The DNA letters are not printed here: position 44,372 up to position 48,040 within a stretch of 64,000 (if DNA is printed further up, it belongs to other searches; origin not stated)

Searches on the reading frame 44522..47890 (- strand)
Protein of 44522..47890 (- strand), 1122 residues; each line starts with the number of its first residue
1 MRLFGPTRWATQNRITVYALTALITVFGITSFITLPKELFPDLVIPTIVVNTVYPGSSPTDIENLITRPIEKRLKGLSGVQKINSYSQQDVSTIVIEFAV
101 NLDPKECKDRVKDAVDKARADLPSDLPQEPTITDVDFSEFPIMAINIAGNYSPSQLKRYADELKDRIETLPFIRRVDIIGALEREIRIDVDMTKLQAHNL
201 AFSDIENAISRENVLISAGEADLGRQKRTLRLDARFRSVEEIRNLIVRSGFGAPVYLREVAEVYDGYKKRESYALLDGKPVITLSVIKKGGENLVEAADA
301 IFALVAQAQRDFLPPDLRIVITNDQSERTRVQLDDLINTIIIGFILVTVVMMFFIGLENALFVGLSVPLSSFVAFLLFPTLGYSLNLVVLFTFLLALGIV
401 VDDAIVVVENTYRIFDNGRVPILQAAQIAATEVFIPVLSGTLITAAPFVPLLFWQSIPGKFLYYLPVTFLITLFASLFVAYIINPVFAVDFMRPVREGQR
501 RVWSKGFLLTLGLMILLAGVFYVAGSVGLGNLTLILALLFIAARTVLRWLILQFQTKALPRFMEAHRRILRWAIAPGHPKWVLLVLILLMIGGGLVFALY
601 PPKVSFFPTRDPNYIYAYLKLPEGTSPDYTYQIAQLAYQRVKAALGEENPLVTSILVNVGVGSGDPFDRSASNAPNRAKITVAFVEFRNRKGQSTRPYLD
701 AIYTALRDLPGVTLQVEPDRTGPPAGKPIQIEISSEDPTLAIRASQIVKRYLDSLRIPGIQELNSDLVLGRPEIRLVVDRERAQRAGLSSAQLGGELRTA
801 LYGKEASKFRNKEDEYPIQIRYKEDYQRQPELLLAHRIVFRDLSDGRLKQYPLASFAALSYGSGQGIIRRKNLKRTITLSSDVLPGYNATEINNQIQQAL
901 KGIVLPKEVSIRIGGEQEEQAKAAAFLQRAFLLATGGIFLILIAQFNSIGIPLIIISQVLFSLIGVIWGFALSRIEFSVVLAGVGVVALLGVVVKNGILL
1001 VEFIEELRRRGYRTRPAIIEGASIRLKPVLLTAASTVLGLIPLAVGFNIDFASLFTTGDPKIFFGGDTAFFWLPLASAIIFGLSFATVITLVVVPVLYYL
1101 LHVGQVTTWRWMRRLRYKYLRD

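Call 7: search_protein_families(library=pfam, proteins=[window:44522-47890:-], max_evalue=0.00001)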
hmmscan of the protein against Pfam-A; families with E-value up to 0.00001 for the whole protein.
window:44522-47890:- (1122 aa): 1 family
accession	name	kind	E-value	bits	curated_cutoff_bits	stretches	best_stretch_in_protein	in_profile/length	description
PF00873.25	ACR_tran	-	2e-180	602.3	28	1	10-1102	5-1021/1021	AcrB/AcrD/AcrF family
